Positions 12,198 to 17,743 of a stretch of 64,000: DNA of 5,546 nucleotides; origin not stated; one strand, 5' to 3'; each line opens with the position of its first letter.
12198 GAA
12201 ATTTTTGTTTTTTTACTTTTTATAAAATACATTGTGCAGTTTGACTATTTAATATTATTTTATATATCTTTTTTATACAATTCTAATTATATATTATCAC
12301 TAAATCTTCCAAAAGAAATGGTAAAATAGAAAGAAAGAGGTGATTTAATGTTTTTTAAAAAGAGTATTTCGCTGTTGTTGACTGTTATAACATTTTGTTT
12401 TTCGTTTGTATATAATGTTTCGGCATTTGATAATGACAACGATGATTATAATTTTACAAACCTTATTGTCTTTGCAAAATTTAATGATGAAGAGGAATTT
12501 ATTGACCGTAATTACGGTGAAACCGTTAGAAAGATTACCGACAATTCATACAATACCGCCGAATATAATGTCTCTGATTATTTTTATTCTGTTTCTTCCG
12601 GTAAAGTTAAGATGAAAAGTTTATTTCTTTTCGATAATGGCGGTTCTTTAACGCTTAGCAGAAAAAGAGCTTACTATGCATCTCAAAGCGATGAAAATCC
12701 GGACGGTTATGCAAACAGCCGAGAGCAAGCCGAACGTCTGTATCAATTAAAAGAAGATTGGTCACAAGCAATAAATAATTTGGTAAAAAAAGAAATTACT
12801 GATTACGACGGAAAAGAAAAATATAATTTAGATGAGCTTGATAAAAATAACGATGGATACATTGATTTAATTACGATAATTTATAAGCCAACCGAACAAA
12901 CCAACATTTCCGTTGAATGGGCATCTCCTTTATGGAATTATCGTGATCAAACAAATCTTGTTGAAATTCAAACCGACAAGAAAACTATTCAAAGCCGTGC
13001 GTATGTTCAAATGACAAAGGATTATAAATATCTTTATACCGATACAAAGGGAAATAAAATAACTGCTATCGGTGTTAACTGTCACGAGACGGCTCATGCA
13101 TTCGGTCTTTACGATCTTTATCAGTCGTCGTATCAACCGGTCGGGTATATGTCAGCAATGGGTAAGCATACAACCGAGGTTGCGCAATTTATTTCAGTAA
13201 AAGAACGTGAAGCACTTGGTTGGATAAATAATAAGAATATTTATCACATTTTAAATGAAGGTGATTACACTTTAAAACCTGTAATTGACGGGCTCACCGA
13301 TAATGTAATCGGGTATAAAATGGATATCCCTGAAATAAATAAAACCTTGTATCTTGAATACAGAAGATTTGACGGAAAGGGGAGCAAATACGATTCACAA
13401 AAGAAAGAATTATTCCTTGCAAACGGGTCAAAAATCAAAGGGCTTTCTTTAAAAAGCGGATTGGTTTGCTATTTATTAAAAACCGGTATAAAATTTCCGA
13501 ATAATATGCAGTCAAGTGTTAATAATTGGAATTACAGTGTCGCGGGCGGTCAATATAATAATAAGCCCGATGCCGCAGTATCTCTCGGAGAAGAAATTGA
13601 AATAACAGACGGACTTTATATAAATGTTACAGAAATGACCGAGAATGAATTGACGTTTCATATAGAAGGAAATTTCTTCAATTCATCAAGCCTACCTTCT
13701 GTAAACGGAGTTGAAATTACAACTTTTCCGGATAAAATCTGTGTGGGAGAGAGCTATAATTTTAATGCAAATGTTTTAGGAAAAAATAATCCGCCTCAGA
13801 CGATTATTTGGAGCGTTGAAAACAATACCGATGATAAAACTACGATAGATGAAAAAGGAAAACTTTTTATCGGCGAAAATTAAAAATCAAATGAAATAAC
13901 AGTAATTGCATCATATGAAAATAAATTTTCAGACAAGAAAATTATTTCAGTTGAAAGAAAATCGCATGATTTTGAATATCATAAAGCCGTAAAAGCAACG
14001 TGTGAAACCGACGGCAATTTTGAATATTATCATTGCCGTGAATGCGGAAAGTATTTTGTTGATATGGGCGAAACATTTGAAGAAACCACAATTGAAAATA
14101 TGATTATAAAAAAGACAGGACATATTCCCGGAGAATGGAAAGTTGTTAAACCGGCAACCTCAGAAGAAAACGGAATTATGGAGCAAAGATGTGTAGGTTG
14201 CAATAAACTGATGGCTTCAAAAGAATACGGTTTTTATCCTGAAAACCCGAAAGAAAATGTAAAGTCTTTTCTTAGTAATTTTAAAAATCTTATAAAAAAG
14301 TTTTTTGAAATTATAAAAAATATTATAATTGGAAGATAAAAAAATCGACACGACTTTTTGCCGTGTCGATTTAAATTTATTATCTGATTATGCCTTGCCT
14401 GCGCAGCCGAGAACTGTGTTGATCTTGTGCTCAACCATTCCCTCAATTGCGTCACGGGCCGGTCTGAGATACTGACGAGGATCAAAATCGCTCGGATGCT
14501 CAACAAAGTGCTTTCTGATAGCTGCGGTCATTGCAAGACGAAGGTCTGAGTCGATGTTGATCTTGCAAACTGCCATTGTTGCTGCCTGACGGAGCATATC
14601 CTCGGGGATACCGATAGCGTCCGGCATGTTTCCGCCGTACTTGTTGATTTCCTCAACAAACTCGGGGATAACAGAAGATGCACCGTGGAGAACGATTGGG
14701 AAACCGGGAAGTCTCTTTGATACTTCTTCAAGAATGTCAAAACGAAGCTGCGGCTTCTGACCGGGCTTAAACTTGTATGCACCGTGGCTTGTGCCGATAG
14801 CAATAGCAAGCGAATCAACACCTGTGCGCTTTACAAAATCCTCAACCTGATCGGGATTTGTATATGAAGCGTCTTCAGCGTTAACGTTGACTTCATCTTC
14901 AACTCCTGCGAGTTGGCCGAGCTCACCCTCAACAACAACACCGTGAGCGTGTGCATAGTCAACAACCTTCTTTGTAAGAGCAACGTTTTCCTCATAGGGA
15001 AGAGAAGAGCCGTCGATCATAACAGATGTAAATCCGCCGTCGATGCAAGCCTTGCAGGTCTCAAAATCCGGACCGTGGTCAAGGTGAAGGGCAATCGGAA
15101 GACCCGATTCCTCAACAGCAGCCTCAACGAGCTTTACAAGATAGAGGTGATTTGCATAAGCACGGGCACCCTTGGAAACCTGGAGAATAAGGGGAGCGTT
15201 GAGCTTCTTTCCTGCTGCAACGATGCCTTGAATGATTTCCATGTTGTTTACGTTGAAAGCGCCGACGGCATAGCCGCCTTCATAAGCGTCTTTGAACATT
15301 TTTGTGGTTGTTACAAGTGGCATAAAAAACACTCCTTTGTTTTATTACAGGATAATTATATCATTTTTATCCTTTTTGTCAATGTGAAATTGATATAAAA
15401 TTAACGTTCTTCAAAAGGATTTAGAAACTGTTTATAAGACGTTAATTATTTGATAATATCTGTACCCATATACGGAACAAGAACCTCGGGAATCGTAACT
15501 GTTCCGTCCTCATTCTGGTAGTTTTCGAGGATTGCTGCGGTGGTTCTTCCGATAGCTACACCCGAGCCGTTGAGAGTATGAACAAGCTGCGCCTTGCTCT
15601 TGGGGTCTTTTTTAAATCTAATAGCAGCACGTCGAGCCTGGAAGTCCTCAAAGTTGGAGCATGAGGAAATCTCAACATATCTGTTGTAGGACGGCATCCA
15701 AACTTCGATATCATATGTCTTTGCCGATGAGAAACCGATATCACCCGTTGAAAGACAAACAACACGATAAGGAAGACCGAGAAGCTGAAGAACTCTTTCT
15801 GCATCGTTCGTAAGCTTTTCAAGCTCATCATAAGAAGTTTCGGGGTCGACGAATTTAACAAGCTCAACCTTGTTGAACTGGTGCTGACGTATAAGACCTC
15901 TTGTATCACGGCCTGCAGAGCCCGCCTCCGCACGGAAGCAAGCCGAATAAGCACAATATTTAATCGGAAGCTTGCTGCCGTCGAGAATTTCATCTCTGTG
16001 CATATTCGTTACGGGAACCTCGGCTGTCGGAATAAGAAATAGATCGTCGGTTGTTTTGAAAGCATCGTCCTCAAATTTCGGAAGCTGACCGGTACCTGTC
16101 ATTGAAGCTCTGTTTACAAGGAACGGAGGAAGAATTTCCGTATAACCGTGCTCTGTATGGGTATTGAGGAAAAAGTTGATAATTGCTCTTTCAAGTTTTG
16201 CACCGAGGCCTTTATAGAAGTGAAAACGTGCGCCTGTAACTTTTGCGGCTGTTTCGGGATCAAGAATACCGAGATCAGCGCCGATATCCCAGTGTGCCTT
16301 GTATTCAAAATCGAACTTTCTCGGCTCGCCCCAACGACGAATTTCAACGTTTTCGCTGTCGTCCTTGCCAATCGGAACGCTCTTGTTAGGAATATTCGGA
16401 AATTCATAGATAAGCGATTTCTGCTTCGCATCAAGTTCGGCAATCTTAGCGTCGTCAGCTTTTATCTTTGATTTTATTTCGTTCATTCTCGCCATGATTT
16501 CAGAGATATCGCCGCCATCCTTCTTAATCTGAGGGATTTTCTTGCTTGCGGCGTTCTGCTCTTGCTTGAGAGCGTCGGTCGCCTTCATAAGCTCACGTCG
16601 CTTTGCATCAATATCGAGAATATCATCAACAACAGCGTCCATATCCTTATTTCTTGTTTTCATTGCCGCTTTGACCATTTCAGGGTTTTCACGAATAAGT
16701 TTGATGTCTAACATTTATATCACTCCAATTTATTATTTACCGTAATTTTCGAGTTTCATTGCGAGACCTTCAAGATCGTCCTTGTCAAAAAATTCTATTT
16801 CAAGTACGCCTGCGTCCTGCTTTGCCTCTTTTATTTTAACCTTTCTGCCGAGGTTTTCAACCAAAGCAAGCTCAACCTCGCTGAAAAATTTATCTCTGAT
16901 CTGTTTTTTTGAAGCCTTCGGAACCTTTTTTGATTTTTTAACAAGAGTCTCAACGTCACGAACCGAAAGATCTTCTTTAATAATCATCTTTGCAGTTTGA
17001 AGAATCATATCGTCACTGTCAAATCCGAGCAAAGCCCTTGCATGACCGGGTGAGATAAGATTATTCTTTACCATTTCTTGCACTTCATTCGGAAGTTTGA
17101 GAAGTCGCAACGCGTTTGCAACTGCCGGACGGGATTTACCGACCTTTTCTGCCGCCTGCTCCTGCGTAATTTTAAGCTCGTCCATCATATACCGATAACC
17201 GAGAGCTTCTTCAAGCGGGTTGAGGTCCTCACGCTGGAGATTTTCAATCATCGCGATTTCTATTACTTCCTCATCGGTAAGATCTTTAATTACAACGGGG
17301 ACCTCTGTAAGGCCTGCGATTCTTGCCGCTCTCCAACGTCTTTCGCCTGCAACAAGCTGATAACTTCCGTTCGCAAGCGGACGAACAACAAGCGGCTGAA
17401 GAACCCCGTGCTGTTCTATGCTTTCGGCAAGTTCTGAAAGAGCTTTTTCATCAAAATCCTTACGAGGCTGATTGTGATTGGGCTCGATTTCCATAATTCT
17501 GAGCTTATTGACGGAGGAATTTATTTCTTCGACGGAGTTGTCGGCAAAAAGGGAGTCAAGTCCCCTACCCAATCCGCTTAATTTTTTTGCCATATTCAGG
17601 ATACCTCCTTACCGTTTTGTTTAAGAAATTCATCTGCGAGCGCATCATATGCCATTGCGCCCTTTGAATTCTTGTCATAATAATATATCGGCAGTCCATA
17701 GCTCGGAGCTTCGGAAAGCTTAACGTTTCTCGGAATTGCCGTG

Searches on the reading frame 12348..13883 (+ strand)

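Call 6: search_protein_families(library=ncbifam, proteins=[window:12348-13883:+], max_evalue=0.00001)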
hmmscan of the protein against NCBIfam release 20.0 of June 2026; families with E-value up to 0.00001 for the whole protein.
window:12348-13883:+ (511 aa): 1 family
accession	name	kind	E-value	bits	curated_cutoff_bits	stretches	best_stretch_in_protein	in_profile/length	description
TIGR03296.1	M6dom_TIGR03296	domain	9.9e-20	71.6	110.8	1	41-301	2-236/286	M6 family metalloprotease domain-containing protein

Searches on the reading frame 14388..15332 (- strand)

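Call 6: search_protein_families(library=ncbifam, proteins=[window:14388-15332:-], max_evalue=0.00001)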
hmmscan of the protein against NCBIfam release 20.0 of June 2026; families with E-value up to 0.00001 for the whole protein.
window:14388-15332:- (314 aa): 20 families
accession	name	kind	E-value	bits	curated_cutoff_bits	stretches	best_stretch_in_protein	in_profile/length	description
NF005481.0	PRK07084.1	equivalog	7.4e-144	478.9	511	1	6-314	12-324/324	class II fructose-bisphosphate aldolase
TIGR01859.1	fruc_bis_ald_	equivalog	1.8e-108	362.5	343.05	1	6-314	1-282/282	class II fructose-1,6-bisphosphate aldolase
NF009497.0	PRK12857.1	equivalog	4.3e-98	328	423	2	4-226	1-218/284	class II fructose-1,6-bisphosphate aldolase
TIGR00167.1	cbbA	subfamily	2.8e-89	299.3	215.6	1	4-313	1-289/290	ketose-bisphosphate aldolase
NF009374.0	PRK12737.1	subfamily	3.6e-89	298.5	383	2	5-231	2-223/284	tagatose-bisphosphate aldolase subunit GatY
NF006626.0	PRK09195.1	subfamily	1.7e-88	296.5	384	2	4-229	1-221/284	tagatose-bisphosphate aldolase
TIGR01858.1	tag_bisphos_ald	equivalog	8.2e-87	290.9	443.55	2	7-231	2-221/282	tagatose bisphosphate family class II aldolase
TIGR01521.1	FruBisAldo_II_B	equivalog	6.5e-83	278.7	496.35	1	7-313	2-326/347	class II fructose-bisphosphate aldolase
NF004493.0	PRK05835.1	equivalog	2.2e-81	273.5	558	1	6-313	2-306/307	class II fructose-bisphosphate aldolase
NF006376.0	PRK08610.1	equivalog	2.3e-77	260.5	527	2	4-222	1-215/286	class II fructose-bisphosphate aldolase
NF005823.0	PRK07709.1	equivalog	2.9e-73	247.1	545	2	4-224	1-217/285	class II fructose-bisphosphate aldolase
NF006042.0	PRK08185.1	subfamily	5e-72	242.6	405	1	6-306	2-277/287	hypothetical protein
NF005943.0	PRK07998.1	equivalog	1.2e-69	235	364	2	4-232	1-221/283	class II aldolase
NF009375.0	PRK12738.1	equivalog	3.9e-67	226.4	542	2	4-229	1-221/286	tagatose-bisphosphate aldolase subunit KbaY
NF005590.0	PRK07315.1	equivalog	5.3e-60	203.2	443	2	4-232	1-224/293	class II fructose-bisphosphate aldolase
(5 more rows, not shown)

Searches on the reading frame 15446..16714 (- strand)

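Call 6: search_protein_families(library=ncbifam, proteins=[window:15446-16714:-], max_evalue=0.00001)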
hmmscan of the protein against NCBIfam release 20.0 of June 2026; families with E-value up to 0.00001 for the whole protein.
window:15446-16714:- (422 aa): 6 families
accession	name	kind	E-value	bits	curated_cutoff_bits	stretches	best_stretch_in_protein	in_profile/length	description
TIGR00414.1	serS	equivalog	8.9e-170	565.2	301.65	1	1-416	1-418/418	serine--tRNA ligase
TIGR00418.1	thrS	equivalog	2.7e-12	46.4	383.65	1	140-324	172-354/565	threonine--tRNA ligase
NF006625.0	PRK09194.1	equivalog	1.8e-07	30.4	558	1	169-336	44-212/559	proline--tRNA ligase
TIGR00408.1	proS_fam_I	equivalog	5.4e-07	28.9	437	1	222-409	97-278/475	proline--tRNA ligase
NF003211.1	PRK04173.1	equivalog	4.1e-06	25.9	312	0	248-417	187-330/454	glycine--tRNA ligase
TIGR00409.1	proS_fam_II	equivalog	4.2e-06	25.9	306.7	0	209-334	84-210/568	proline--tRNA ligase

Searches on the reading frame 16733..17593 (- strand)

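Call 6: search_protein_families(library=ncbifam, proteins=[window:16733-17593:-], max_evalue=0.00001)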
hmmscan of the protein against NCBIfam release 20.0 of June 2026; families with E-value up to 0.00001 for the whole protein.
window:16733-17593:- (286 aa): 7 families
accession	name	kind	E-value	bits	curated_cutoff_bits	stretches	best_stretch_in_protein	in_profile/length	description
TIGR04285.1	nucleoid_noc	exception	1.6e-74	250.5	315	1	28-244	2-219/255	nucleoid occlusion protein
TIGR00180.1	parB_part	domain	1.9e-57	194.1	58.45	1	28-200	5-181/186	ParB/RepB/Spo0J family partition protein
TIGR03734.1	PRTRC_parB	hypoth_equivalog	7.8e-39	133.6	278.6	1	41-221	6-189/555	PRTRC system ParB family protein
TIGR03454.1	partition_RepB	equivalog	2e-18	66.9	201.5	1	27-171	63-208/325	plasmid partitioning protein RepB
NF010406.0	PRK13832.1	subfamily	1.9e-12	46.5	640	1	38-165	14-142/578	plasmid partitioning protein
NF010440.0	PRK13866.1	equivalog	7.1e-12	45.1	522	1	46-132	85-171/336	plasmid partitioning protein RepB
NF053625.1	SerKinSerKArch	equivalog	1.2e-06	27.8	380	1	36-115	19-100/244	ADP-dependent L-serine kinase SerK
